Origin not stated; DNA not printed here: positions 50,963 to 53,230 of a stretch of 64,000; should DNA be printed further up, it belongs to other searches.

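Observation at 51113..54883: MtrA-like decaheme cytochrome plus MtrB/PioB-like outer-membrane barrel (porin-cytochrome module) downstream of a Crp/Fnr regulator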

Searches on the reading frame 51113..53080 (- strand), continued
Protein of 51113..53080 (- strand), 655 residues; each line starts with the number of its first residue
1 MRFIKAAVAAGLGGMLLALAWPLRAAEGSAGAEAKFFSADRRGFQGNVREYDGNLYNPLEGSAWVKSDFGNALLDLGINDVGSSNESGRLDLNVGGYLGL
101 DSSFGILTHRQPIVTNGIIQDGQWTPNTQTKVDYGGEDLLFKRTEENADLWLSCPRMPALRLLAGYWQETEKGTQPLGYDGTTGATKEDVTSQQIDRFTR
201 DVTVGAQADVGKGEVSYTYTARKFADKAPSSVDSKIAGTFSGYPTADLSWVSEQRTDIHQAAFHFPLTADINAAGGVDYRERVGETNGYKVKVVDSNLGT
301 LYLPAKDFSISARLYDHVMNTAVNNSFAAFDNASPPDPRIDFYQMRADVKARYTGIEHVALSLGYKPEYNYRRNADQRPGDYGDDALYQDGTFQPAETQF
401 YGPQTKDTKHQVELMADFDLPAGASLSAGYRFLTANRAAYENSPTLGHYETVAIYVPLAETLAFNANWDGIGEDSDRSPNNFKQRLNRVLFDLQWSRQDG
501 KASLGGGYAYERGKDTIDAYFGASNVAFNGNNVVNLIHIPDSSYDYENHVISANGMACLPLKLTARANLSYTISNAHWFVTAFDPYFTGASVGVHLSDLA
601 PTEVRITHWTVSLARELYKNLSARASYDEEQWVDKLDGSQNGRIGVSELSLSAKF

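Call 26: search_protein_families(library=ncbifam, alignment_id=A3, max_evalue=0.001)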
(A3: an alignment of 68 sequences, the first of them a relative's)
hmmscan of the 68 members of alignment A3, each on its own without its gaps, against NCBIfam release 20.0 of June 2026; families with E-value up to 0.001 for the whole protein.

A. member 1, P0001 (655 aa): 1 family
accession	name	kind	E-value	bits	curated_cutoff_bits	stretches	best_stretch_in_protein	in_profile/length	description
NF041027.1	GSU2204_Se_pt_1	equivalog_domain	9.9e-10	37.8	350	1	192-230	195-233/580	GSU2204 family CXXCH-containing (seleno)protein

B. families by the number of members that match (of 68 scanned): 15 families
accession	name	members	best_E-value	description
NF041027.1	GSU2204_Se_pt_1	65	2.3e-193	GSU2204 family CXXCH-containing (seleno)protein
TIGR03509.1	OMP_MtrB_PioB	35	1.1e-14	MtrB/PioB family decaheme-associated outer membrane protein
NF041028.1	decahem_GSU2203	4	5.6e-78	GSU2203 family decaheme c-type cytochrome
TIGR03508.1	decahem_SO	4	3.1e-65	DmsE family decaheme c-type cytochrome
TIGR01905.1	paired_CXXCH_1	4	1.4e-29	doubled CXXCH domain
TIGR03014.2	EpsL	2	6.4e-06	XrtB/PEP-CTERM-associated polysaccharide biosynthesis outer membrane protein EpsL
TIGR04273.1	Y_sulf_Ax21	2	1.3e-05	OmpO family porin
TIGR03016.1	pepcterm_hypo_1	2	1.6e-05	TIGR03016 family PEP-CTERM system-associated outer membrane protein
TIGR03153.1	cytochr_NrfH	2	1.7e-05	cytochrome c nitrite reductase small subunit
NF041198.1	UshA_like_PCGU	2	0.00024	UshA-like (seleno)protein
NF008659.0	PRK11659.1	1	2.7e-07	cytochrome c nitrite reductase pentaheme subunit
TIGR03146.1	cyt_nit_nrfB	1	0.00024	cytochrome c nitrite reductase pentaheme subunit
TIGR04390.1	OMP_YaiO_dom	1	0.00034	YaiO family outer membrane beta-barrel protein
NF045788.1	Omp38Acinit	1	0.00039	outer membrane protein Omp38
NF047727.1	4hemeCytCCctA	1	0.00071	tetraheme c-type cytochrome CctA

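Call 33: find_related_loci(query=A1, collection=genome_contigs, flank=8000)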
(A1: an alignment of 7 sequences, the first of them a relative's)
Query A1 (655 aa) in genome_contigs; peptide patterns used: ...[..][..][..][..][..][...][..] (x = any residue, [..] = any of these).
24 stretches matched a pattern; 4 encode a relative of the query (tblastn E <= 1e-3); 4 distinct loci.
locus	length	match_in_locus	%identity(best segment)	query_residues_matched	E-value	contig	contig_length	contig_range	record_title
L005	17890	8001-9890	42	22-655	5e-151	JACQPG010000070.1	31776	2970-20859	MAG: Elusimicrobia bacterium isolate NC_groundwater_1301_Ag_S-0.2um_62_34 S_p2_S4_coassembly_k141_1838802, whole genome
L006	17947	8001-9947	38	33-655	4e-117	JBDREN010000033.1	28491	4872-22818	MAG: Elusimicrobiota bacterium isolate MEGAHIT-group-1.316 k141_7170764, whole genome shotgun sequence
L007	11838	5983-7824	34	29-655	4e-102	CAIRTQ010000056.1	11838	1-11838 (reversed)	MAG: uncultured Elusimicrobia bacterium isolate MJ-2014_bin-0981 genome assembly, contig: bin-0981:056/158, whole genome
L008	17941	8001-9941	26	35-655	1e-46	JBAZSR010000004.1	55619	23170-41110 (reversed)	MAG: Elusimicrobiota bacterium isolate SO_2017_GW1_178 NODE_3034_length_55619_cov_0.976267_OW334_2017, whole genome shot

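Call 40: search_protein_families(library=pfam, proteins=[L005:10272-12101:+, L005:12064-13683:+, L005:13687-14499:+, L006:577-2583:+, L007:875-2917:+, L008:5102-6817:+], max_evalue=0.01)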
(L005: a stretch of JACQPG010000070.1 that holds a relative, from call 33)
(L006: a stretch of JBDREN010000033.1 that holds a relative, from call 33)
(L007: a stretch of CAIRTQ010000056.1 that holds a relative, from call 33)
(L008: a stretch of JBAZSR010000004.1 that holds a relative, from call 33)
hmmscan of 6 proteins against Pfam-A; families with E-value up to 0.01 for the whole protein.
L005:10272-12101:+ (610 aa): 8 families
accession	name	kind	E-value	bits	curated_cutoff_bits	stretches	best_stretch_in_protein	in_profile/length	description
PF14522.11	Cytochrome_C7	-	4.8e-16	58.8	24.8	4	176-242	12-66/67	Cytochrome c7 and related cytochrome c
PF01292.26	Ni_hydr_CYTB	-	2.7e-11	44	30.1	2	392-489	77-173/179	Prokaryotic cytochrome b561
PF14537.11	Cytochrom_c3_2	-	7.1e-11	42.9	25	1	176-270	5-78/79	Cytochrome c3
PF09699.15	Paired_CXXCH_1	-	2.9e-09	36.9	20.6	1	237-273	8-39/41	Doubled CXXCH motif (Paired_CXXCH_1)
PF02085.21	Cytochrom_CIII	-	1.6e-07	32.1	22.9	1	52-143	26-101/101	Class III cytochrome C family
PF00684.25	DnaJ_CXXCXGXG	-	4.3e-06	27.3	32.7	0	227-274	8-52/65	DnaJ central domain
PF02335.20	Cytochrom_C552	-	0.00013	21.5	24.1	1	128-250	79-183/438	Cytochrome c552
PF14358.11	DUF4405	-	0.00032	21.6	26.7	1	419-476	4-64/66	Domain of unknown function (DUF4405)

L005:12064-13683:+ (540 aa): 5 families
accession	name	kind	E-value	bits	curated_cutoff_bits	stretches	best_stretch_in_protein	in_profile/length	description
PF14522.11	Cytochrome_C7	-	2.7e-15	56.4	24.8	2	139-203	1-67/67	Cytochrome c7 and related cytochrome c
PF14537.11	Cytochrom_c3_2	-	7.5e-14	52.4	25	2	224-285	4-66/79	Cytochrome c3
PF03264.19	Cytochrom_NNT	-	5.6e-11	42.9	24.1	1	18-105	10-102/174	NapC/NirT cytochrome c family, N-terminal region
PF02085.21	Cytochrom_CIII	-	1.5e-09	38.6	22.9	2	170-252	28-101/101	Class III cytochrome C family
PF22678.1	Cytochrom_c_NrfB-like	-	4.3e-07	30.8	27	1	312-380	1-65/89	Cytochrome c-type protein NrfB-like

L005:13687-14499:+ (271 aa): 4 families
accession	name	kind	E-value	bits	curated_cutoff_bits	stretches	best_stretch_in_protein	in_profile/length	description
PF14522.11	Cytochrome_C7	-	3.5e-07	30.4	24.8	2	121-179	13-67/67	Cytochrome c7 and related cytochrome c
PF22113.1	Mtrc-MtrF_II-IV_dom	-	2.4e-05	24.4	30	1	152-187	8-44/176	Outer membrane cytochrome MtrC/MtrF-like, domains II/IV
PF14537.11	Cytochrom_c3_2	-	4.1e-05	24.4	25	0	150-186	6-41/79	Cytochrome c3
PF13435.11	Cytochrome_C554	-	0.00028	22.2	20.8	0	49-90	46-84/84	Cytochrome c554 and c-prime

L006:577-2583:+ (669 aa): 7 families
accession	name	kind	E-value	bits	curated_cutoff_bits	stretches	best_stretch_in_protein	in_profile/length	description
PF14522.11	Cytochrome_C7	-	8.3e-16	58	24.8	4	263-328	14-67/67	Cytochrome c7 and related cytochrome c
PF00684.25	DnaJ_CXXCXGXG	-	4.6e-10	40.1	32.7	0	281-334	5-55/65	DnaJ central domain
PF14537.11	Cytochrom_c3_2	-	1e-09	39.2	25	1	232-328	4-79/79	Cytochrome c3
PF01292.26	Ni_hydr_CYTB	-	3e-08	34.1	30.1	1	469-647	3-165/179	Prokaryotic cytochrome b561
PF09699.15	Paired_CXXCH_1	-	6.6e-08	32.6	20.6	2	234-271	8-38/41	Doubled CXXCH motif (Paired_CXXCH_1)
PF02085.21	Cytochrom_CIII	-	4.5e-06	27.4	22.9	0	81-139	45-101/101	Class III cytochrome C family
PF14358.11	DUF4405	-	9.5e-06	26.5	26.7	1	476-533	3-64/66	Domain of unknown function (DUF4405)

L007:875-2917:+ (681 aa): 7 families
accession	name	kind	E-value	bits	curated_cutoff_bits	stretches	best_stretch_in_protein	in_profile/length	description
PF14522.11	Cytochrome_C7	-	1.1e-15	57.6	24.8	2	77-135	13-67/67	Cytochrome c7 and related cytochrome c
PF09699.15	Paired_CXXCH_1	-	3.6e-14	52.6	20.6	2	228-265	7-39/41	Doubled CXXCH motif (Paired_CXXCH_1)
PF14537.11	Cytochrom_c3_2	-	8.7e-14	52.2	25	2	288-390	9-78/79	Cytochrome c3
PF01292.26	Ni_hydr_CYTB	-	8.3e-12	45.7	30.1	2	465-644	4-166/179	Prokaryotic cytochrome b561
PF02085.21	Cytochrom_CIII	-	1.3e-06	29.1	22.9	0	87-193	10-101/101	Class III cytochrome C family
PF00684.25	DnaJ_CXXCXGXG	-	1.4e-05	25.7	32.7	1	286-326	16-54/65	DnaJ central domain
PF22678.1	Cytochrom_c_NrfB-like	-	7.4e-05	23.6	27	0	71-114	27-66/89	Cytochrome c-type protein NrfB-like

L008:5102-6817:+ (572 aa): 4 families
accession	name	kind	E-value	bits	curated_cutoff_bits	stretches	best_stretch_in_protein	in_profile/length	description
PF03264.19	Cytochrom_NNT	-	5.8e-06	26.6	24.1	1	172-276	7-115/174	NapC/NirT cytochrome c family, N-terminal region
PF02085.21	Cytochrom_CIII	-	3.8e-05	24.4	22.9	1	484-567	15-83/101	Class III cytochrome C family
PF14537.11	Cytochrom_c3_2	-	0.00012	22.9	25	1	497-568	2-66/79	Cytochrome c3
PF14522.11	Cytochrome_C7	-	0.00012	22.2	24.8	0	494-528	35-67/67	Cytochrome c7 and related cytochrome c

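Call 41: search_protein_families(library=ncbifam, proteins=[L005:10272-12101:+, L005:12064-13683:+, L005:13687-14499:+, L006:577-2583:+, L007:875-2917:+, L008:5102-6817:+], max_evalue=0.01)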
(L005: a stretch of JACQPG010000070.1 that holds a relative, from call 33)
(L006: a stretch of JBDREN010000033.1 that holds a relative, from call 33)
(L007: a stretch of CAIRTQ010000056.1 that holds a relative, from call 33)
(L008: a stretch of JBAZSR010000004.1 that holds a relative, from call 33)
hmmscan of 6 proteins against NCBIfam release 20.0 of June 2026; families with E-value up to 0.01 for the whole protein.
L005:10272-12101:+ (610 aa): 4 families
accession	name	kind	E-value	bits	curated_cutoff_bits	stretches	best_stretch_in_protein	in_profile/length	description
TIGR01583.1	formate-DH-gamm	equivalog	7.8e-08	32.5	115.85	1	408-585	3-171/204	formate dehydrogenase subunit gamma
TIGR04257.1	nanowire_3heme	domain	9.5e-07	28.9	40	0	177-216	23-62/75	c(7)-type cytochrome triheme domain-containing protein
NF008659.0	PRK11659.1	equivalog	6.7e-05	22.6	184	0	100-190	39-123/188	cytochrome c nitrite reductase pentaheme subunit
TIGR03146.1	cyt_nit_nrfB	equivalog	0.0015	18.8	166.6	0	102-190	6-97/145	cytochrome c nitrite reductase pentaheme subunit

L005:12064-13683:+ (540 aa): 4 families
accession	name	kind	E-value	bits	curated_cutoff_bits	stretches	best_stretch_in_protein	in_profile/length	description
TIGR03153.1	cytochr_NrfH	equivalog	1.5e-17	63.9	134.2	1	28-165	12-136/138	cytochrome c nitrite reductase small subunit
TIGR03508.1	decahem_SO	subfamily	7.8e-11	41.9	192.2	2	40-236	66-251/258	DmsE family decaheme c-type cytochrome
TIGR03146.1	cyt_nit_nrfB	equivalog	1.5e-06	28.5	166.6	0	198-284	14-92/145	cytochrome c nitrite reductase pentaheme subunit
NF011606.0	PRK15032.1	equivalog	3e-05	23.3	455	1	38-84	39-91/390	pentaheme c-type cytochrome TorC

L005:13687-14499:+ (271 aa): 11 families
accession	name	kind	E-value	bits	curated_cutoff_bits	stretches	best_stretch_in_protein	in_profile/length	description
TIGR03508.1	decahem_SO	subfamily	1.1e-07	31.6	192.2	2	122-177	3-61/258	DmsE family decaheme c-type cytochrome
NF040943.1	cytoc3_ExtM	equivalog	1.4e-07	30.2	800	1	38-138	6-89/599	selenite/tellurite reduction operon c-type cytochrome ExtM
NF045713.1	CxxCH_16_HmcA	equivalog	3e-06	26.1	400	1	118-210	195-283/541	sulfate respiration complex hexadecaheme cytochrome HmcA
TIGR03146.1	cyt_nit_nrfB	equivalog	2.2e-05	24.8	166.6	1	122-162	12-52/145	cytochrome c nitrite reductase pentaheme subunit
NF008659.0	PRK11659.1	equivalog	2.6e-05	24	184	0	122-162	47-87/188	cytochrome c nitrite reductase pentaheme subunit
TIGR03507.1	decahem_SO1788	subfamily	0.00021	19.9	209.3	1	54-202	184-326/672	OmcA/MtrC family decaheme c-type cytochrome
TIGR01904.2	GSu_C4xC__C2xCH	domain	0.00033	20.4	27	0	49-98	20-65/73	CxxxxCH/CxxCH domain c-type cytochrome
TIGR04315.1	octaheme_Shew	subfamily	0.0046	16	375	0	48-94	184-231/440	tetrathionate reductase family octaheme c-type cytochrome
NF041028.1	decahem_GSU2203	exception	0.0051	16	325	0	122-165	37-82/317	GSU2203 family decaheme c-type cytochrome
NF041198.1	UshA_like_PCGU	equivalog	0.0068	15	275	0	48-131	439-511/519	UshA-like (seleno)protein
TIGR03153.1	cytochr_NrfH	equivalog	0.0078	16.3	134.2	0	152-180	104-135/138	cytochrome c nitrite reductase small subunit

L006:577-2583:+ (669 aa): 7 families
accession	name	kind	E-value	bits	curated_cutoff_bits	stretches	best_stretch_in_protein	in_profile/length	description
TIGR01583.1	formate-DH-gamm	equivalog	1.6e-14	54.4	115.85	1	467-662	4-185/204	formate dehydrogenase subunit gamma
NF045713.1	CxxCH_16_HmcA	equivalog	1.2e-07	30.7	400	1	81-149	197-262/541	sulfate respiration complex hexadecaheme cytochrome HmcA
NF008659.0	PRK11659.1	equivalog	4.9e-05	23.1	184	0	359-398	130-168/188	cytochrome c nitrite reductase pentaheme subunit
NF007924.0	PRK10639.1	equivalog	0.00028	20.7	341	1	577-664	106-192/211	formate dehydrogenase cytochrome b556 subunit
TIGR03146.1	cyt_nit_nrfB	equivalog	0.00093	19.5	166.6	0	162-301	11-143/145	cytochrome c nitrite reductase pentaheme subunit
TIGR04257.1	nanowire_3heme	domain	0.0026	17.9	40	0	360-402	19-63/75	c(7)-type cytochrome triheme domain-containing protein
TIGR03153.1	cytochr_NrfH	equivalog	0.0061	16.6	134.2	0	57-122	3-63/138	cytochrome c nitrite reductase small subunit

L007:875-2917:+ (681 aa): 6 families
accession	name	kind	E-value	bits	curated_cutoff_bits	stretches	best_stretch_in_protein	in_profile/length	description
TIGR01583.1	formate-DH-gamm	equivalog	4.7e-11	43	115.85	1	462-643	4-172/204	formate dehydrogenase subunit gamma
TIGR03508.1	decahem_SO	subfamily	2.2e-10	40.4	192.2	2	129-324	4-178/258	DmsE family decaheme c-type cytochrome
TIGR04257.1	nanowire_3heme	domain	1.5e-07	31.5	40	0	353-391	21-59/75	c(7)-type cytochrome triheme domain-containing protein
NF008659.0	PRK11659.1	equivalog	4.7e-07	29.7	184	1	158-303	47-178/188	cytochrome c nitrite reductase pentaheme subunit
TIGR03146.1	cyt_nit_nrfB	equivalog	1.3e-06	28.7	166.6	1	158-295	12-144/145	cytochrome c nitrite reductase pentaheme subunit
NF038038.1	cytoc_DsrJ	equivalog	0.0027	18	100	0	244-292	79-121/121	sulfate reduction electron transfer complex DsrMKJOP subunit DsrJ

L008:5102-6817:+ (572 aa): 5 families
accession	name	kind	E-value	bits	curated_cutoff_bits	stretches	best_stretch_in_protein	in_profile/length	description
TIGR03153.1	cytochr_NrfH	equivalog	1.9e-12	47.4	134.2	1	176-283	3-110/138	cytochrome c nitrite reductase small subunit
NF047727.1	4hemeCytCCctA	equivalog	0.00021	21.4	180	1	497-567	34-105/109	tetraheme c-type cytochrome CctA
NF041762.1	diheme_GEGP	equivalog_domain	0.0024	17.1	300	1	489-534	16-62/359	GEGP motif-containing diheme protein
NF011606.0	PRK15032.1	equivalog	0.004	16.3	455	0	169-256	15-104/390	pentaheme c-type cytochrome TorC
TIGR03508.1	decahem_SO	subfamily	0.0096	15.4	192.2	0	202-285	71-153/258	DmsE family decaheme c-type cytochrome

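Call 55: list_cluster_members(proteins=[P0008, P0010, P0012, P0013, P0016, P0019, P0022, P0026, P0035, P0049])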
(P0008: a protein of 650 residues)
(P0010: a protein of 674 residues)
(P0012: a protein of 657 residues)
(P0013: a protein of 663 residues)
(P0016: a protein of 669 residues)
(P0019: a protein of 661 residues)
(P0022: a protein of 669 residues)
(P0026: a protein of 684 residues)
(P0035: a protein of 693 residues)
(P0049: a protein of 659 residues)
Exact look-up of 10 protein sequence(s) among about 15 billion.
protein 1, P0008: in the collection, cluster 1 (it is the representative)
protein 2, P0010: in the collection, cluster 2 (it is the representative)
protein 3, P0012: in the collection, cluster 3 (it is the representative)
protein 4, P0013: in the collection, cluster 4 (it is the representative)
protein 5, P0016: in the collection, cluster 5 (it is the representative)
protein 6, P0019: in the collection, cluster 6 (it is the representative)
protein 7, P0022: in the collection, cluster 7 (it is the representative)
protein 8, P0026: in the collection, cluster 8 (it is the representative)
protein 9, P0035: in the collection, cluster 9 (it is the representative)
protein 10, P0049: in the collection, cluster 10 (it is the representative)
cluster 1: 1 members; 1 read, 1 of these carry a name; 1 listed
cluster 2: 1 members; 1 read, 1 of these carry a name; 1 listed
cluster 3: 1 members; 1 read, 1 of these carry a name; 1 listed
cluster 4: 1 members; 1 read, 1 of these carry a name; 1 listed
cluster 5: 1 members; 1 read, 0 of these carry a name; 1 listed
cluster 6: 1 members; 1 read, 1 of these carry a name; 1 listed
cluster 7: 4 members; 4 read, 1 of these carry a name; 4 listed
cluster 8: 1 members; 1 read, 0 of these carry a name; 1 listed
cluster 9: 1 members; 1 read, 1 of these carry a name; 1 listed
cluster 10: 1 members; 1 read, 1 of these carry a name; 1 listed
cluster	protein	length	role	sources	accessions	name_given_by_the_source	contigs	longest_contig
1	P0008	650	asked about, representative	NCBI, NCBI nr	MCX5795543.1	MAG: hypothetical protein NTY77_08635 [Elusimicrobia bacterium] | hypothetical protein [Elusimicrobiota bacterium]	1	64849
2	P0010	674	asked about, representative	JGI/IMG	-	hypothetical protein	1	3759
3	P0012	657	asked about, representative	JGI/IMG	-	hypothetical protein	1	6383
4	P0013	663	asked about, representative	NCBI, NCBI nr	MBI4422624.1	MAG: hypothetical protein HY554_02790 [Elusimicrobia bacterium] | hypothetical protein [Elusimicrobiota bacterium]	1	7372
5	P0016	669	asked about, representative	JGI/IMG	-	-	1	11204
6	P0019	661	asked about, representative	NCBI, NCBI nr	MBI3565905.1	MAG: hypothetical protein HY079_11955 [Elusimicrobia bacterium] | hypothetical protein [Elusimicrobiota bacterium]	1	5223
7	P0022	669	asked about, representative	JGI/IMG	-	-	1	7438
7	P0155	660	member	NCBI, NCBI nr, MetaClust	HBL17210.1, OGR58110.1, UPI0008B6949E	MAG: hypothetical protein A2X36_12815 [Elusimicrobia bacterium GWA2_69_24] | status=active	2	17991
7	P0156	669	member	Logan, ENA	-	-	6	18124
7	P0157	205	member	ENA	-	-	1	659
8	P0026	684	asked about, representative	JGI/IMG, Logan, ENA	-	-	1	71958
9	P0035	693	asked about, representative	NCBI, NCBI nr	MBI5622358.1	MAG: hypothetical protein HY924_01130 [Elusimicrobia bacterium] | hypothetical protein [Elusimicrobiota bacterium]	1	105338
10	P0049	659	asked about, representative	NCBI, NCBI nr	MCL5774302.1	MAG: hypothetical protein M1536_08005 [Firmicutes bacterium] | hypothetical protein [Bacillota bacterium]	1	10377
